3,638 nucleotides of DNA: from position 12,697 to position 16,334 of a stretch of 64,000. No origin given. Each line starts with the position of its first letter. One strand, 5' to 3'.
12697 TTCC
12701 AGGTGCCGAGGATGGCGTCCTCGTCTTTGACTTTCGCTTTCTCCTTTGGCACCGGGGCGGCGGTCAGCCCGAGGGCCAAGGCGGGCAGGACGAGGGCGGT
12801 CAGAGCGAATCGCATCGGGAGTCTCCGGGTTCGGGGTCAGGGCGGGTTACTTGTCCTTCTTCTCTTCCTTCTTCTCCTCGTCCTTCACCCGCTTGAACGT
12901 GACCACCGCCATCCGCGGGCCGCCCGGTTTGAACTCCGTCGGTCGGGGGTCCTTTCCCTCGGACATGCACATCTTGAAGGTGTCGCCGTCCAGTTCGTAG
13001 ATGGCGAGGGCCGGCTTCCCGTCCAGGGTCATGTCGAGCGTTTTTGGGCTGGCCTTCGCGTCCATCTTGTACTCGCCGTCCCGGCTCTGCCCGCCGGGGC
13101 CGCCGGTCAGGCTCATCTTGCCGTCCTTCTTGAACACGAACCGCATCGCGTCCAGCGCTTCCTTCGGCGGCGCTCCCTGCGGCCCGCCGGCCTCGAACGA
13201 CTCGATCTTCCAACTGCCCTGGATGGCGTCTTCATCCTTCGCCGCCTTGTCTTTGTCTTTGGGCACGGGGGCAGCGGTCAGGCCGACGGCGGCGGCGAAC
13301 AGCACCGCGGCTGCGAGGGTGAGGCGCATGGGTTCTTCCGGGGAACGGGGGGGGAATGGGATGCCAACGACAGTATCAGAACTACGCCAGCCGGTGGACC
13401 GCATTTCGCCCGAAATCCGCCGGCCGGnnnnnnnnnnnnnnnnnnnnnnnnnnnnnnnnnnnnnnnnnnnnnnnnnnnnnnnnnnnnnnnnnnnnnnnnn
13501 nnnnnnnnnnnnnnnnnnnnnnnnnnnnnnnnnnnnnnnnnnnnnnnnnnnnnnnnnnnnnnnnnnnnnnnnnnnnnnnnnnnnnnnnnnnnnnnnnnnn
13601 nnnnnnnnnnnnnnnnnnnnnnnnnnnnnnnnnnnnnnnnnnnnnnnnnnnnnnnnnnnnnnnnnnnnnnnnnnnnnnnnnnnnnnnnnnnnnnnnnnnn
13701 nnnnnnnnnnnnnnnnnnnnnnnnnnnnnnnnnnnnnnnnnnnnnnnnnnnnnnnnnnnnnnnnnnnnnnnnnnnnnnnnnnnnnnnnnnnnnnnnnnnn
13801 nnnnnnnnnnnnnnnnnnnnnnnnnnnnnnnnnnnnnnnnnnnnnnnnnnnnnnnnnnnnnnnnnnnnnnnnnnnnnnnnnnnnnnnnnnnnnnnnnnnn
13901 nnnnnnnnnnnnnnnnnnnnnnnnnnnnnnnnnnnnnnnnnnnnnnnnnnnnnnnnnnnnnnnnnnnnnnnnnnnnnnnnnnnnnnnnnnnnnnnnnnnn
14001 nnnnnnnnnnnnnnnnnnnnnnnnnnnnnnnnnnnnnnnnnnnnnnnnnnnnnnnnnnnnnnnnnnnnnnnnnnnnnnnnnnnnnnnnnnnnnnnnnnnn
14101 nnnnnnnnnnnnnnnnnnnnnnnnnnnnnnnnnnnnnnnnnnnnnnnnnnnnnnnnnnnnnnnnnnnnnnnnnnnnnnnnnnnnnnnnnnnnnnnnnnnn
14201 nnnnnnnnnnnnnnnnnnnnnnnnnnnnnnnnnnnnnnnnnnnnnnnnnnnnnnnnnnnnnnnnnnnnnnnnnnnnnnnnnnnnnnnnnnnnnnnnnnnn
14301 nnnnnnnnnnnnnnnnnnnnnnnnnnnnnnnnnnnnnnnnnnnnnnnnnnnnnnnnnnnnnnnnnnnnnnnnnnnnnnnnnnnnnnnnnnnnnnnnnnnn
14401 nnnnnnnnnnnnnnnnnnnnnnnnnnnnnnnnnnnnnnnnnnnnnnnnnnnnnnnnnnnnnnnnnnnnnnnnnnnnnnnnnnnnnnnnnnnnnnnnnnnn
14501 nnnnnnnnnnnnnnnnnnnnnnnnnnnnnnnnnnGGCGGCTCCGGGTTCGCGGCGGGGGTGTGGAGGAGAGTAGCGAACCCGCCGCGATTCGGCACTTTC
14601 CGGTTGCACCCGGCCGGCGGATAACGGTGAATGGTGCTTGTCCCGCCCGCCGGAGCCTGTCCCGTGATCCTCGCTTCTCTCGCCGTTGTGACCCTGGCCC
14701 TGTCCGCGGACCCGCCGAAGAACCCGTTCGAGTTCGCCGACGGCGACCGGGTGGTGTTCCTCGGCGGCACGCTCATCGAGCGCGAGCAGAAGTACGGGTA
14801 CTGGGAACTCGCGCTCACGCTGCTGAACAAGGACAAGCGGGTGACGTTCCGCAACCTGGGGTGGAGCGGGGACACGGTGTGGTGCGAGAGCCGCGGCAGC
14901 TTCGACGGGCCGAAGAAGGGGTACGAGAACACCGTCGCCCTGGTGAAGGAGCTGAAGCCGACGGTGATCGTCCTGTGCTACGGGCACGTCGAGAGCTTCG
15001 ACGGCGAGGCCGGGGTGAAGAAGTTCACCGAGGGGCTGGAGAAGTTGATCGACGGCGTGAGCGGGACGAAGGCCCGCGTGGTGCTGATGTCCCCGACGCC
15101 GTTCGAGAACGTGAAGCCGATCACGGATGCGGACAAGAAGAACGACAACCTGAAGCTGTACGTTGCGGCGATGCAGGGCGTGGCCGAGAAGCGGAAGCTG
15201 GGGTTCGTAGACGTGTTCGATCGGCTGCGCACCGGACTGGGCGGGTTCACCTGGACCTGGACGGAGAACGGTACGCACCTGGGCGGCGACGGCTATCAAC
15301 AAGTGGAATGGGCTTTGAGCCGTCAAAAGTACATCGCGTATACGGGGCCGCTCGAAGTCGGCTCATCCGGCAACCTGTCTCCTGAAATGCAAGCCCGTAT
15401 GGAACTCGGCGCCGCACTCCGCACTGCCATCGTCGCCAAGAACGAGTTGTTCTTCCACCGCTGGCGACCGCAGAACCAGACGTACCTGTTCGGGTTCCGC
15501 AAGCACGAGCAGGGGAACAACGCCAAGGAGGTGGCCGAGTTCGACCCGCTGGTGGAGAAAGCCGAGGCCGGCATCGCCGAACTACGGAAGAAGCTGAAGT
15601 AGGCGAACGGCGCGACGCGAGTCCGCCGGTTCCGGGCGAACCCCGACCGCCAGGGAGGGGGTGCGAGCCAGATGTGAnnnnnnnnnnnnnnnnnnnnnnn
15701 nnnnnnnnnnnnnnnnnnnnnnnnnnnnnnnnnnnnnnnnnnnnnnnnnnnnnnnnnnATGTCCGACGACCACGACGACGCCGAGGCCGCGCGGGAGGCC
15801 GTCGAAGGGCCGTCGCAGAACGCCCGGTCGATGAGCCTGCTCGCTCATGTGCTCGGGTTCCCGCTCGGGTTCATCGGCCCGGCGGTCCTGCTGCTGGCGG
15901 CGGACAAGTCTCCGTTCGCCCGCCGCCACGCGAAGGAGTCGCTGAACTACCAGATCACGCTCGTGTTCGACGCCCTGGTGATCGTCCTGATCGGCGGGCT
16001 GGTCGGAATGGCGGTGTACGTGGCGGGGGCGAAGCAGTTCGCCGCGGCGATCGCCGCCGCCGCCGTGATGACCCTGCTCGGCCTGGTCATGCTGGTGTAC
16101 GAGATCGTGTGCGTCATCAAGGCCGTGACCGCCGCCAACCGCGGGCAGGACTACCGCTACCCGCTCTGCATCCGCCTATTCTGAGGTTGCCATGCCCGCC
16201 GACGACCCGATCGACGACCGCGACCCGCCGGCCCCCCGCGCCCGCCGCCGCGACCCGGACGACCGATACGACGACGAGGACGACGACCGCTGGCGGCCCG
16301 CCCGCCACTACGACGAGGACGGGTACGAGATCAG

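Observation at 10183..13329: Tandem array of six TIGR03067-like secreted mini-proteins in two subtypes, interleaved with palindromic repeats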

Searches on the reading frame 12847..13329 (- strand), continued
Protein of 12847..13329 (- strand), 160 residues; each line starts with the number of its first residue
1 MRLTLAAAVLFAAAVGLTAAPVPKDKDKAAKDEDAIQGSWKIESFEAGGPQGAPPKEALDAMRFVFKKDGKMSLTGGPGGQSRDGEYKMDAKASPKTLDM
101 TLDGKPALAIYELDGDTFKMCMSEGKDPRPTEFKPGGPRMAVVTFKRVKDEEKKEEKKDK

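Call 52: search_protein_families(library=pfam, proteins=[P0120, P0131, P0147, P0151, P0238, P0211], max_evalue=0.0001)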
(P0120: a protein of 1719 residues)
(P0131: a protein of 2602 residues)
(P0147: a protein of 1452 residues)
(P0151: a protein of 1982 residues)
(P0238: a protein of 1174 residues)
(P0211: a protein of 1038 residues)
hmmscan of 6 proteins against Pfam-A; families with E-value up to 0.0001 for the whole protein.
P0120 (1719 aa): 2 families
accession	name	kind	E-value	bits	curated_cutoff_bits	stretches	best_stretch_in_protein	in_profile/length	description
PF07596.16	SBP_bac_10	-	2.1e-49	169.4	23.3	2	1245-1376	12-179/268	Protein of unknown function (DUF1559)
PF13648.12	Lipocalin_4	-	3e-16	60.5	22.4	0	1111-1193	1-89/89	Lipocalin-like domain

P0131 (2602 aa): 4 families
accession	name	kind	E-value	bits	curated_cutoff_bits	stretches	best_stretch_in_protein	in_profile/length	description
PF00069.31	Pkinase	-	2.6e-47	161.9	31.7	2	100-254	1-154/263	Protein kinase domain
PF07714.23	PK_Tyr_Ser-Thr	-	7.3e-25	88.2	23.1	1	102-270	3-175/258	Protein tyrosine and serine/threonine kinase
PF01636.29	APH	-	4e-05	23.9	23.2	0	214-247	165-199/239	Phosphotransferase enzyme family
PF22599.2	SecDF_P1_head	-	9.7e-05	22.7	27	0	2501-2579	29-109/114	SecDF, P1 head subdomain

P0147 (1452 aa): 5 families
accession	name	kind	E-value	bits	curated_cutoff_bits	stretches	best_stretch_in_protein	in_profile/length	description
PF00069.31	Pkinase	-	9.9e-51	173.1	31.7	1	93-353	1-254/263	Protein kinase domain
PF07714.23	PK_Tyr_Ser-Thr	-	6.9e-32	111.2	23.1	1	98-351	6-249/258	Protein tyrosine and serine/threonine kinase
PF01636.29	APH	-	9.5e-08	32.5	23.2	0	204-242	162-201/239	Phosphotransferase enzyme family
PF03109.22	ABC1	-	1.6e-07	31.1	22.9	1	132-239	114-215/244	ABC1 atypical kinase-like domain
PF01163.29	RIO1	-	6.7e-05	23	22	0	165-236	80-149/187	RIO domain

P0151 (1982 aa): 3 families
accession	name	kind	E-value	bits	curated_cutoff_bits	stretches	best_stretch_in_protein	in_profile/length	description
PF00069.31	Pkinase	-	3.3e-48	164.8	31.7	1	125-405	1-254/263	Protein kinase domain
PF07714.23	PK_Tyr_Ser-Thr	-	6.3e-26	91.7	23.1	1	127-275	3-154/258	Protein tyrosine and serine/threonine kinase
PF03109.22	ABC1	-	2.2e-06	27.4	22.9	1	194-278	139-222/244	ABC1 atypical kinase-like domain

P0238 (1174 aa): 2 families
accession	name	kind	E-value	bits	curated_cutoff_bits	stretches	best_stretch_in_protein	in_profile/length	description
PF00069.31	Pkinase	-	5.2e-50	170.7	31.7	1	116-364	1-253/263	Protein kinase domain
PF07714.23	PK_Tyr_Ser-Thr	-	1.2e-35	123.5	23.1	1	118-364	3-250/258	Protein tyrosine and serine/threonine kinase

P0211 (1038 aa): 4 families
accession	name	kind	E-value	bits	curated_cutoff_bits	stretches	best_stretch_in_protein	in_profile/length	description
PF00069.31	Pkinase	-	2.9e-53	181.4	31.7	1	110-377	1-254/263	Protein kinase domain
PF07714.23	PK_Tyr_Ser-Thr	-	4.5e-29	102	23.1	1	112-375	3-249/258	Protein tyrosine and serine/threonine kinase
PF03109.22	ABC1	-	5.4e-09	36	22.9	1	152-260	117-219/244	ABC1 atypical kinase-like domain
PF01636.29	APH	-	2.9e-06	27.6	23.2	0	227-257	168-199/239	Phosphotransferase enzyme family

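Call 78: search_protein_families(library=padloc, proteins=[window:12847-13329:-], max_evalue=0.01)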
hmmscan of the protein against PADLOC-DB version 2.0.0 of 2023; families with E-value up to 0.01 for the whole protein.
window:12847-13329:- (160 aa): 0 families

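Call 79: search_solved_structures(query=A2, max_evalue=1)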
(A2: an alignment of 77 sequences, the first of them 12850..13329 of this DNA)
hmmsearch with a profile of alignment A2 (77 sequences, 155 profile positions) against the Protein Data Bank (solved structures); distinct sequences matched with E-value up to 1: 4.
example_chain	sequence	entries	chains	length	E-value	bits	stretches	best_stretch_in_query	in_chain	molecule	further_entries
7qh3_A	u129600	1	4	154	0.0085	19.2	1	100-122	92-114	RsfG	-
8epv_A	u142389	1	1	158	0.17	14.9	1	29-96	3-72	Fel d 7 allergen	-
2poa_A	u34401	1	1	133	0.31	14.1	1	64-124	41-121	14 kDa fatty acid-binding protein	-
1vyf_A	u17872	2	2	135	0.38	13.8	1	64-124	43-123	14 KDA FATTY ACID BINDING PROTEIN | FATTY ACID BINDING PROTEIN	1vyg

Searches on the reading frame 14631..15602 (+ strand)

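Call 22: search_protein_families(library=pfam, proteins=[window:14631-15602:+], max_evalue=0.001)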
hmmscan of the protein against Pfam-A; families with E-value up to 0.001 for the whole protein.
window:14631-15602:+ (323 aa): 1 family
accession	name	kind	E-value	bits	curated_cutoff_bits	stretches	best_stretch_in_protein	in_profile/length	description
PF13472.12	Lipase_GDSL_2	-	2.7e-13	51.3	32.9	1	64-223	26-177/178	GDSL-like Lipase/Acylhydrolase family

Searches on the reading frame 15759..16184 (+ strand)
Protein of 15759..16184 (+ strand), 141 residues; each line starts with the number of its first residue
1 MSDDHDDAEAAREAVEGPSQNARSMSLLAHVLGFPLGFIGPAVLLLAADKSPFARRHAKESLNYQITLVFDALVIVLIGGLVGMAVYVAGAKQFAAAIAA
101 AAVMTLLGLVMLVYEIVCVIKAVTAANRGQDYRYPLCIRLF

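Call 22: search_protein_families(library=pfam, proteins=[window:15759-16184:+], max_evalue=0.001)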
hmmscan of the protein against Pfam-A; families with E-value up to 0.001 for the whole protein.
window:15759-16184:+ (141 aa): 1 family
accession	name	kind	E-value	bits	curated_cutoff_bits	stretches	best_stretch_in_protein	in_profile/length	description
PF09685.15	DUF4870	-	2.3e-21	76.2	25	1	23-141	2-107/107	Domain of unknown function (DUF4870)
